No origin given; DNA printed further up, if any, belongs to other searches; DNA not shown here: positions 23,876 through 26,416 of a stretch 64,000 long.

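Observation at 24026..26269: Single-ORF fusion of CDP-glucose 4,6-dehydratase (RfbG-like) and PMP-dependent 3-dehydrase E1 (RfbH-like)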

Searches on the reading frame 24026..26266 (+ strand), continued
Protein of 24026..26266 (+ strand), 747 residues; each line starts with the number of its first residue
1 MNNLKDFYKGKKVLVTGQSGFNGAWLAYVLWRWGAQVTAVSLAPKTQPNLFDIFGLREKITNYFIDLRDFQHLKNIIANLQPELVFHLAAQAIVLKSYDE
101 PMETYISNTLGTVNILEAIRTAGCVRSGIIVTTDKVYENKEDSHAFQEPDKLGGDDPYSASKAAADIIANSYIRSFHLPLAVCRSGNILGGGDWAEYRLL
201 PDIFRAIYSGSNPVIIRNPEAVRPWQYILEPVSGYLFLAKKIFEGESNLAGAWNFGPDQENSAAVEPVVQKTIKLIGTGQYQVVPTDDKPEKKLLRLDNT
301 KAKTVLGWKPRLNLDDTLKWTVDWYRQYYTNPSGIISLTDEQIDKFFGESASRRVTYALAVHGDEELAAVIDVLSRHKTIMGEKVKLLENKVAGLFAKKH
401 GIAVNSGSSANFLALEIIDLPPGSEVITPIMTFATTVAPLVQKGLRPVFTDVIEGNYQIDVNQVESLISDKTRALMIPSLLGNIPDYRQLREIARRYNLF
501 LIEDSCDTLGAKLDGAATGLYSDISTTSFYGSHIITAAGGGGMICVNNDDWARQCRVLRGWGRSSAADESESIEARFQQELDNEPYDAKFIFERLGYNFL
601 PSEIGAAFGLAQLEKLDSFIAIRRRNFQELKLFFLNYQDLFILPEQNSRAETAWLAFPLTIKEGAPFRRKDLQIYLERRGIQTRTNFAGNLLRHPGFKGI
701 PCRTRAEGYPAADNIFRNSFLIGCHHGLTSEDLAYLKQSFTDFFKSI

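Call 11: find_homologous_proteins(query=window:24026-26266:+, max_evalue=1e-20)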
Query window:24026-26266:+ (747 aa): 534 proteins with E <= 1e-20 among 8000 candidates; the best 120 are listed.
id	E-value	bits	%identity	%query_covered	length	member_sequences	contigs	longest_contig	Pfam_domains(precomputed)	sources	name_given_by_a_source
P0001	5.0e-230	784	49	100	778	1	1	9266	PF00155.28,PF16363.12,PF02719.22,PF01041.24,PF01370.28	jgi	jgi:CDP-6-deoxy-D-xylo-4-hexulose-3-dehydrase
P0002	9.1e-190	651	41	100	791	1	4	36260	PF04321.24,PF16363.12,PF02719.22,PF00266.26,PF01053.27,PF01041.24,PF01370.28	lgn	-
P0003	2.8e-172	593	39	98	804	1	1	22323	PF04321.24,PF16363.12,PF02719.22,PF01073.26,PF00266.26,PF07993.19,PF01053.27,PF01041.24,PF01370.28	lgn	-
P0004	4.4e-168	579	39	99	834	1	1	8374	PF04321.24,PF16363.12,PF02719.22,PF01073.26,PF07993.19,PF01212.28,PF01041.24,PF01370.28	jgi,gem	-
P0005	1.3e-162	561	60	52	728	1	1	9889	PF04321.24,PF16363.12,PF02719.22,PF01073.26,PF01041.24,PF01370.28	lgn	-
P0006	6.0e-158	546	61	53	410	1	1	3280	PF00155.28,PF01212.28,PF01053.27,PF01041.24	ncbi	-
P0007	4.7e-157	543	54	52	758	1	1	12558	PF04321.24,PF00155.28,PF16363.12,PF02719.22,PF01073.26,PF07993.19,PF01212.28,PF01053.27,PF01041.24,PF01370.28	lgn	-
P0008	1.9e-156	541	55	52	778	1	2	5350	PF04321.24,PF00155.28,PF16363.12,PF02719.22,PF01073.26,PF07993.19,PF01053.27,PF01041.24,PF01370.28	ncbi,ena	-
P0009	7.4e-154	532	52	53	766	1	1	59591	PF04321.24,PF16363.12,PF02719.22,PF01073.26,PF07993.19,PF01053.27,PF01041.24,PF01370.28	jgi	jgi:CDP-6-deoxy-D-xylo-4-hexulose-3-dehydrase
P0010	3.7e-153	530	37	99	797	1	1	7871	PF04321.24,PF16363.12,PF02719.22,PF01073.26,PF01041.24,PF01370.28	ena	-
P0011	1.0e-152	528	54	52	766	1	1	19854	PF04321.24,PF16363.12,PF02719.22,PF01073.26,PF07993.19,PF01053.27,PF01041.24,PF01370.28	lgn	-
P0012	1.4e-152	528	53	52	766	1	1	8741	PF04321.24,PF16363.12,PF02719.22,PF01073.26,PF07993.19,PF01212.28,PF01053.27,PF01041.24,PF01370.28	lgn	-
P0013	2.3e-151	524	54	52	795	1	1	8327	PF04321.24,PF16363.12,PF02719.22,PF01073.26,PF07993.19,PF01212.28,PF01053.27,PF01041.24,PF01370.28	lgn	-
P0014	5.1e-151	523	59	52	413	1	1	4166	PF00155.28,PF01041.24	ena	-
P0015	9.6e-151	522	36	99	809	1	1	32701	PF04321.24,PF16363.12,PF02719.22,PF01073.26,PF01041.24,PF01370.28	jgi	jgi:CDP-6-deoxy-D-xylo-4-hexulose-3-dehydrase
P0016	5.2e-149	516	37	99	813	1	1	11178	PF04321.24,PF16363.12,PF02719.22,PF01073.26,PF01041.24,PF01370.28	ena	-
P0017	6.1e-149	516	53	52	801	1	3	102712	PF04321.24,PF00155.28,PF16363.12,PF02719.22,PF01073.26,PF07993.19,PF01212.28,PF01053.27,PF01041.24,PF01370.28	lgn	-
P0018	4.4e-148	513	58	52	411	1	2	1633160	PF00155.28,PF01212.28,PF01041.24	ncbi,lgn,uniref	ncbi:aminotransferase class I/II-fold pyridoxal phosphate-dependent enzyme [Sinorhizobium chiapasens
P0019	8.1e-148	512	58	52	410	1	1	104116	PF01053.27,PF01041.24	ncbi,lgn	-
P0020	1.2e-146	508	60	52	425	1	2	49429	PF01041.24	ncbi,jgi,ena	-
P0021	5.1e-146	506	59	52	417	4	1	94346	PF00155.28,PF01212.28,PF01041.24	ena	-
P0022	5.1e-146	506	57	52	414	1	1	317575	PF00155.28,PF01212.28,PF01053.27,PF01041.24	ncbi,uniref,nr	ncbi:DegT/DnrJ/EryC1/StrS family aminotransferase [Nitratireductor luteus]|uniref:DegT/DnrJ/EryC1/St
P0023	7.4e-146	506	57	53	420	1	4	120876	PF01041.24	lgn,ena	-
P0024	7.7e-146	506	57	53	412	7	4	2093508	PF00155.28,PF01212.28,PF01053.27,PF01041.24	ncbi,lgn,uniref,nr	ncbi:aminotransferase class I/II-fold pyridoxal phosphate-dependent enzyme [Sinorhizobium terangae]|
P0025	9.4e-146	505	59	52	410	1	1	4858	PF01041.24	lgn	-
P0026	1.4e-145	505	59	53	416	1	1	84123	PF00155.28,PF01212.28,PF01053.27,PF01041.24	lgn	-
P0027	1.6e-145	505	59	52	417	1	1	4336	PF00155.28,PF01212.28,PF01041.24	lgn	-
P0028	1.7e-145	505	52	53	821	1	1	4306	PF04321.24,PF16363.12,PF02719.22,PF01073.26,PF07993.19,PF01212.28,PF01053.27,PF01041.24,PF01370.28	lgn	-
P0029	2.0e-145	504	59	52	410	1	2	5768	PF00155.28,PF01212.28,PF01053.27,PF01041.24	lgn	-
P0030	3.3e-145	504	57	53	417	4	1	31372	PF00155.28,PF01212.28,PF01041.24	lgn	-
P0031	1.9e-144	501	58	52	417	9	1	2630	PF00155.28,PF01212.28,PF01041.24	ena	-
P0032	2.2e-144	501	56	52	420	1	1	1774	PF00155.28,PF01212.28,PF01053.27,PF01041.24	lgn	-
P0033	3.6e-144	500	58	52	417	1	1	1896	PF00155.28,PF01212.28,PF01041.24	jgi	jgi:CDP-6-deoxy-D-xylo-4-hexulose-3-dehydrase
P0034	4.0e-144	500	58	52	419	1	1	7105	PF00155.28,PF01212.28,PF01041.24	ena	-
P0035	4.2e-144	500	58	52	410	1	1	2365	PF00155.28,PF00266.26,PF01212.28,PF01053.27,PF01041.24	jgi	jgi:CDP-6-deoxy-D-xylo-4-hexulose-3-dehydrase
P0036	4.4e-144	500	57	53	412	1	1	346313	PF00155.28,PF01212.28,PF01041.24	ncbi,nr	ncbi:aminotransferase class I/II-fold pyridoxal phosphate-dependent enzyme [Bradyrhizobium sp. BRP14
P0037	4.9e-144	500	57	53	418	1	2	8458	PF00155.28,PF01212.28,PF01041.24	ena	-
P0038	1.0e-143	499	57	52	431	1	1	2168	PF00155.28,PF01212.28,PF01053.27,PF01041.24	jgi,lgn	-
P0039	1.3e-143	498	57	53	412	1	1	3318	PF00155.28,PF01053.27,PF01041.24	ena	-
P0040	1.7e-143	498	57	54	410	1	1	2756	PF00155.28,PF01053.27,PF01041.24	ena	-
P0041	2.1e-143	498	57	53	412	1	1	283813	PF00155.28,PF01212.28,PF01041.24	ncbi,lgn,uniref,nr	ncbi:aminotransferase class I/II-fold pyridoxal phosphate-dependent enzyme [Ensifer aridi]|uniref:am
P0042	2.3e-143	498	55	55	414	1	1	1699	PF00155.28,PF01212.28,PF01053.27,PF01041.24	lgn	-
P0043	2.3e-143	498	58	53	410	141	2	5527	PF00155.28,PF01053.27,PF01041.24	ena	-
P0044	3.2e-143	497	57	53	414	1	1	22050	PF00155.28,PF01212.28,PF01041.24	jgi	jgi:CDP-6-deoxy-D-xylo-4-hexulose-3-dehydrase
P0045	4.5e-143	497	57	53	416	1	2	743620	PF00155.28,PF01212.28,PF01041.24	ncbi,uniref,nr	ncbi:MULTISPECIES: aminotransferase class I/II-fold pyridoxal phosphate-dependent enzyme [unclassifi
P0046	5.5e-143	496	56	53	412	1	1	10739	PF00155.28,PF01212.28,PF01053.27,PF01041.24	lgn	-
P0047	6.6e-143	496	56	52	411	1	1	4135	PF01053.27,PF01041.24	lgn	-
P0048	7.9e-143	496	57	53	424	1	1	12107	PF01212.28,PF01053.27,PF01041.24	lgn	-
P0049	9.4e-143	496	56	52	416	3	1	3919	PF00155.28,PF00266.26,PF01212.28,PF01053.27,PF01041.24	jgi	jgi:CDP-4-dehydro-6-deoxyglucose reductase, E1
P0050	1.5e-142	495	36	98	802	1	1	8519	PF04321.24,PF16363.12,PF02719.22,PF01073.26,PF01041.24,PF01370.28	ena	-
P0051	1.6e-142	495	58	53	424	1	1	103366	PF00155.28,PF01212.28,PF01053.27,PF01041.24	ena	-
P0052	1.7e-142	495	58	53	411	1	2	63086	PF00155.28,PF01041.24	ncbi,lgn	-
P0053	2.0e-142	494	58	52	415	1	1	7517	PF00155.28,PF01212.28,PF01041.24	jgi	jgi:CDP-4-dehydro-6-deoxyglucose reductase, E1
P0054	2.4e-142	494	57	53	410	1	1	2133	PF00155.28,PF01053.27,PF01041.24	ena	-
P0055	2.6e-142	494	57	53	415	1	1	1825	PF00155.28,PF01041.24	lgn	-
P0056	2.8e-142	494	58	53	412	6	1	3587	PF00155.28,PF01041.24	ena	-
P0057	3.3e-142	494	58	53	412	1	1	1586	PF00155.28,PF01041.24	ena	-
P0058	3.4e-142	494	57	52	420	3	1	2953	PF00155.28,PF01212.28,PF01041.24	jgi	jgi:CDP-6-deoxy-D-xylo-4-hexulose-3-dehydrase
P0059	3.7e-142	494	58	52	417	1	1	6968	PF00155.28,PF01212.28,PF01041.24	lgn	-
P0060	3.9e-142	493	58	52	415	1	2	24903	PF00155.28,PF01212.28,PF01041.24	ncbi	-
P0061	4.0e-142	493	58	53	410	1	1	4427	PF00155.28,PF01041.24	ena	-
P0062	4.8e-142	493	56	54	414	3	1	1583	PF01212.28,PF01041.24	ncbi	-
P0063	5.1e-142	493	57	52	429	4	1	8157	PF00155.28,PF00266.26,PF01212.28,PF01041.24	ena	-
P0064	5.3e-142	493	56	52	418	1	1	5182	PF00155.28,PF01212.28,PF01053.27,PF01041.24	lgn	-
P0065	8.6e-142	492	57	53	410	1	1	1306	PF00155.28,PF01041.24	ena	-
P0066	1.1e-141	492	56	53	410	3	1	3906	PF00155.28,PF01212.28,PF01053.27,PF01041.24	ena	-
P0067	1.2e-141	492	57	52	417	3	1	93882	PF00155.28,PF01212.28,PF01041.24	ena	-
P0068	1.5e-141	492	57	52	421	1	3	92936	PF00155.28,PF01212.28,PF01053.27,PF01041.24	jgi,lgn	-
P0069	1.5e-141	492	59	52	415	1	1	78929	PF01212.28,PF01041.24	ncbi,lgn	-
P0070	1.6e-141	491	56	53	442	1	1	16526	PF00155.28,PF01212.28,PF01053.27,PF01041.24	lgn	-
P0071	1.7e-141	491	56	54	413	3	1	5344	PF00155.28,PF01212.28,PF01041.24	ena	-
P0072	1.8e-141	491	56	53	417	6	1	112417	PF00155.28,PF01212.28,PF01041.24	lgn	-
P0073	2.3e-141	491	57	52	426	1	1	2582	PF00155.28,PF01053.27,PF01041.24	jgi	jgi:CDP-6-deoxy-D-xylo-4-hexulose-3-dehydrase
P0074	2.6e-141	491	57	52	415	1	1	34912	PF00155.28,PF01212.28,PF01041.24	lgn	-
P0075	3.2e-141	490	57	52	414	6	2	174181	PF00155.28,PF01212.28,PF01041.24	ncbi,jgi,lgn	-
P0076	3.3e-141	490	56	53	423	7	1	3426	PF00155.28,PF01212.28,PF01053.27,PF01041.24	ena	-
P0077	4.5e-141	490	57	52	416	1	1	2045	PF01041.24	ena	-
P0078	8.2e-141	489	57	53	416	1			PF00155.28,PF01212.28,PF01041.24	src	-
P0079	1.2e-140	488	55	53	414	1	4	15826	PF00155.28,PF01212.28,PF01053.27,PF01041.24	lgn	-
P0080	1.5e-140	488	57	52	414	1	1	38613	PF01053.27,PF01041.24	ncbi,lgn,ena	-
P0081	1.7e-140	488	56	52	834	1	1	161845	PF13489.13,PF08421.17,PF13649.13,PF01212.28,PF08484.18,PF01053.27,PF01041.24,PF08241.19,PF08242.19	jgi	jgi:CDP-6-deoxy-D-xylo-4-hexulose-3-dehydrase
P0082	2.0e-140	488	58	52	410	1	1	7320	PF00155.28,PF01041.24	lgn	-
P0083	2.5e-140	487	57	52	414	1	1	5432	PF01212.28,PF01041.24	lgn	-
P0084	3.2e-140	487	55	52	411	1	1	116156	PF00155.28,PF01041.24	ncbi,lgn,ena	-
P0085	3.5e-140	487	56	53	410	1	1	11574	PF00155.28,PF01053.27,PF01041.24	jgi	jgi:CDP-6-deoxy-D-xylo-4-hexulose-3-dehydrase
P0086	6.3e-140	486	56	52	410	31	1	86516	PF01212.28,PF01041.24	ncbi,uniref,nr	ncbi:DegT/DnrJ/EryC1/StrS family aminotransferase [uncultured Roseibium sp.]|uniref:DegT/DnrJ/EryC1/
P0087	6.7e-140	486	55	53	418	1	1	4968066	PF00155.28,PF01212.28,PF01041.24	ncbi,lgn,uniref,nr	ncbi:LPS biosynthesis protein [Aureimonas sp. SA4125]|uniref:DegT/DnrJ/EryC1/StrS family aminotransf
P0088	7.2e-140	486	56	53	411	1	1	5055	PF00155.28,PF01212.28,PF01053.27,PF01041.24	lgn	-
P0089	7.8e-140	486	56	53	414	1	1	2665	PF00155.28,PF01212.28,PF01041.24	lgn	-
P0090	1.3e-139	485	58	52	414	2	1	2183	PF00155.28,PF01041.24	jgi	jgi:CDP-6-deoxy-D-xylo-4-hexulose-3-dehydrase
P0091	1.4e-139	485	56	52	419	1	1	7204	PF00155.28,PF01212.28,PF01053.27,PF01041.24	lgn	-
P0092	2.0e-139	485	57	52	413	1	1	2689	PF01212.28,PF01053.27,PF01041.24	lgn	-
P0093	2.6e-139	484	56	52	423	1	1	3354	PF00155.28,PF01212.28,PF01041.24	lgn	-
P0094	2.7e-139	484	56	52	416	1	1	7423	PF00155.28,PF01212.28,PF01053.27,PF01041.24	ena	-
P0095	2.9e-139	484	54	52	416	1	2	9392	PF00155.28,PF01212.28,PF01053.27,PF01041.24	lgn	-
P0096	3.3e-139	484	56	53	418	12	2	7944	PF00155.28,PF01041.24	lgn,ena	-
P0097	1.1e-138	482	57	52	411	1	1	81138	PF00155.28,PF01212.28,PF01053.27,PF01041.24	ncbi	-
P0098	1.3e-138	482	56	53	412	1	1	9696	PF00155.28,PF01212.28,PF01053.27,PF01041.24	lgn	-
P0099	1.3e-138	482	57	52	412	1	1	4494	PF00155.28,PF01053.27,PF01041.24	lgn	-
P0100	2.9e-138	481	55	52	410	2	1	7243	PF00155.28,PF01212.28,PF01041.24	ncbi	-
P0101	3.0e-138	481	57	52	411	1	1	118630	PF00155.28,PF01212.28,PF01053.27,PF01041.24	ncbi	-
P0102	3.6e-138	480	56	52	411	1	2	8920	PF00155.28,PF01212.28,PF01053.27,PF01041.24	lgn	-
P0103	3.6e-138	480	56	53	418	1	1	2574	PF00155.28,PF01053.27,PF01041.24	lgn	-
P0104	6.1e-138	480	53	53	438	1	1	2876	PF01212.28,PF01053.27,PF01041.24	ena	-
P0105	6.3e-138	480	55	52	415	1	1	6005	PF01212.28,PF01041.24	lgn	-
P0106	6.8e-138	479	57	53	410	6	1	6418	PF00155.28,PF01212.28,PF01053.27,PF01041.24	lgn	-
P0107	1.1e-137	479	56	53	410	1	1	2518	PF00155.28,PF01053.27,PF01041.24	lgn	-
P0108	1.1e-137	479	56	54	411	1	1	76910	PF01041.24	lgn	-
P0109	1.7e-137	478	55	53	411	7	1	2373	PF00155.28,PF01212.28,PF01041.24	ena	-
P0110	2.5e-137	478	57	52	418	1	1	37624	PF00155.28,PF01053.27,PF01041.24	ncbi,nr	ncbi:MAG: aminotransferase class I/II-fold pyridoxal phosphate-dependent enzyme [Patescibacteria gro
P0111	3.4e-137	477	57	52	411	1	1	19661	PF00155.28,PF01212.28,PF01053.27,PF01041.24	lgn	-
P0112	4.2e-137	477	56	53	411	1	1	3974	PF00155.28,PF01212.28,PF01041.24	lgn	-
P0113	6.7e-137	476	55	53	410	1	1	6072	PF00155.28,PF01212.28,PF01053.27,PF01041.24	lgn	-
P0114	7.7e-137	476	55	53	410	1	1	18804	PF00155.28,PF01212.28,PF01041.24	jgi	jgi:CDP-6-deoxy-D-xylo-4-hexulose-3-dehydrase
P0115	1.3e-136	475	56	52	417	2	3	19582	PF01212.28,PF01041.24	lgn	-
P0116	1.4e-136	475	56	52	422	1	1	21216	PF00155.28,PF01212.28,PF01053.27,PF01041.24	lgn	-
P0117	1.5e-136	475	55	53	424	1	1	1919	PF00155.28,PF01212.28,PF01041.24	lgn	-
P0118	2.0e-136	475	56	52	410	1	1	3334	PF01212.28,PF01041.24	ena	-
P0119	2.4e-136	474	53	53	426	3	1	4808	PF00155.28,PF01212.28,PF01053.27,PF01041.24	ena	-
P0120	3.4e-136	474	54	52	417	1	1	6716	PF00155.28,PF01212.28,PF01053.27,PF01041.24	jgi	jgi:CDP-6-deoxy-D-xylo-4-hexulose-3-dehydrase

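Call 15: find_encoding_contigs(protein=window:24026-26266:+, flank=10000, max_places=4)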
Protein window:24026-26266:+ (747 aa): 1 contig read that carries it; 1 place shown.
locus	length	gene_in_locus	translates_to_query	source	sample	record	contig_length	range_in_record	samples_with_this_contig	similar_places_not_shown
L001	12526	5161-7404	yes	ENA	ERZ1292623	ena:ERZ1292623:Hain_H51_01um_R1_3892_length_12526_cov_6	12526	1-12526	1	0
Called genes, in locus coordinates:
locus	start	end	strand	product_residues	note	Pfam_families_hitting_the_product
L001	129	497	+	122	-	PF00534:Glycos_transf_1, PF13692:Glyco_trans_1_4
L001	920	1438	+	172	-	PF00293:NUDIX (weak)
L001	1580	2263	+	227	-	-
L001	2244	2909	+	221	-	-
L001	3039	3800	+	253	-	PF00483:NTP_transferase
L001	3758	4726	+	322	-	PF04321:RmlD_sub_bind, PF05368:NmrA (faint), PF01073:3Beta_HSD, PF01370:Epimerase, PF02719:Polysacc_synt_2, PF07993:NAD_binding_4 (weak), PF13460:NAD_binding_10 (weak), PF16363:GDP_Man_Dehyd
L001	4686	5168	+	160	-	PF00908:dTDP_sugar_isom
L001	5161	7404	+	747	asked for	PF01073:3Beta_HSD (weak), PF01370:Epimerase, PF02719:Polysacc_synt_2, PF04321:RmlD_sub_bind, PF16363:GDP_Man_Dehyd, PF07993:NAD_binding_4 (weak), PF01041:DegT_DnrJ_EryC1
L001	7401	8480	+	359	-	PF00534:Glycos_transf_1, PF13692:Glyco_trans_1_4, PF13524:Glyco_trans_1_2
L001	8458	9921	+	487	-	PF04464:Glyphos_transf (faint)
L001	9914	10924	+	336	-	PF01370:Epimerase, PF04321:RmlD_sub_bind (weak), PF16363:GDP_Man_Dehyd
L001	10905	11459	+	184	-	PF13238:AAA_18 (weak)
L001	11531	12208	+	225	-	-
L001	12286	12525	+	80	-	?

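Call 16: find_encoding_contigs(protein=P0001, flank=10000, max_places=3)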
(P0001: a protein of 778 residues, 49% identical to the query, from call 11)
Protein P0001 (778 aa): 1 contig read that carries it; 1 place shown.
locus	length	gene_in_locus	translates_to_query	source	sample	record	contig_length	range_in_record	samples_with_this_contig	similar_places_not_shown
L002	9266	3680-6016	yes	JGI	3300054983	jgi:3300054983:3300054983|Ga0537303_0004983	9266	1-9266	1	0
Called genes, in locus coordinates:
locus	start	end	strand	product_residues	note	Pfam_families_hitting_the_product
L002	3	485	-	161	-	?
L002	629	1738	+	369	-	-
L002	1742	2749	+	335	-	PF13489:Methyltransf_23, PF01209:Ubie_methyltran, PF08241:Methyltransf_11, PF08242:Methyltransf_12, PF13649:Methyltransf_25, PF13847:Methyltransf_31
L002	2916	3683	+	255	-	PF00483:NTP_transferase, PF12804:NTP_transf_3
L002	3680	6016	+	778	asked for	PF01370:Epimerase, PF02719:Polysacc_synt_2, PF16363:GDP_Man_Dehyd, PF00155:Aminotran_1_2 (weak), PF01041:DegT_DnrJ_EryC1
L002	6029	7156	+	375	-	PF13439:Glyco_transf_4, PF13579:Glyco_trans_4_4 (faint), PF20706:GT4-conflict, PF00534:Glycos_transf_1, PF13692:Glyco_trans_1_4, PF13524:Glyco_trans_1_2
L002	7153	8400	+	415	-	PF08421:Methyltransf_13, PF13489:Methyltransf_23, PF07021:MetW (faint), PF08241:Methyltransf_11 (faint), PF08242:Methyltransf_12 (weak), PF08484:Methyltransf_14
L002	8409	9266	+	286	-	?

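Call 18: find_encoding_contigs(protein=P0087, flank=10000, max_places=1)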
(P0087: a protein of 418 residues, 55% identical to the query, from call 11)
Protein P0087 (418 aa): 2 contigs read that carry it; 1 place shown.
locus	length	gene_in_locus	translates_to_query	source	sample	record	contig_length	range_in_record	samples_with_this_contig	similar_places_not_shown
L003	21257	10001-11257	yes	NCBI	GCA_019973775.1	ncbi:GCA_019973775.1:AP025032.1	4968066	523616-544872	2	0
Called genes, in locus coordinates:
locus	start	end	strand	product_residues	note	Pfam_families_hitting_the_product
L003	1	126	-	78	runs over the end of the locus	-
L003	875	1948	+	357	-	PF01370:Epimerase, PF02719:Polysacc_synt_2, PF04321:RmlD_sub_bind, PF01073:3Beta_HSD, PF07993:NAD_binding_4, PF16363:GDP_Man_Dehyd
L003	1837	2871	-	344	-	PF00551:Formyl_trans_N, PF02911:Formyl_trans_C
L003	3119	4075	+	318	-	PF21360:PylC-like_N, PF02655:ATP-grasp_3, PF15632:ATPgrasp_Ter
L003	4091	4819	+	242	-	PF00702:Hydrolase, PF13419:HAD_2 (faint)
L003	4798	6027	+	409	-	PF13439:Glyco_transf_4, PF13579:Glyco_trans_4_4, PF20706:GT4-conflict (weak), PF00534:Glycos_transf_1, PF13692:Glyco_trans_1_4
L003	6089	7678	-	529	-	-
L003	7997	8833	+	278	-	PF00483:NTP_transferase, PF12804:NTP_transf_3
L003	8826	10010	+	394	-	PF01370:Epimerase, PF16363:GDP_Man_Dehyd, PF02719:Polysacc_synt_2, PF07993:NAD_binding_4 (weak)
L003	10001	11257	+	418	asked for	PF00155:Aminotran_1_2, PF01041:DegT_DnrJ_EryC1, PF01212:Beta_elim_lyase (weak)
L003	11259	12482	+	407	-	PF08421:Methyltransf_13, PF13489:Methyltransf_23, PF08241:Methyltransf_11, PF08242:Methyltransf_12, PF13649:Methyltransf_25, PF08484:Methyltransf_14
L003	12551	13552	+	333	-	PF01370:Epimerase, PF04321:RmlD_sub_bind, PF13460:NAD_binding_10 (weak), PF16363:GDP_Man_Dehyd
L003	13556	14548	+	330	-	PF00535:Glycos_transf_2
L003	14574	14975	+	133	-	PF04138:GtrA_DPMS_TM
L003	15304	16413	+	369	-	PF13439:Glyco_transf_4, PF13579:Glyco_trans_4_4, PF20706:GT4-conflict (weak), PF00534:Glycos_transf_1, PF13692:Glyco_trans_1_4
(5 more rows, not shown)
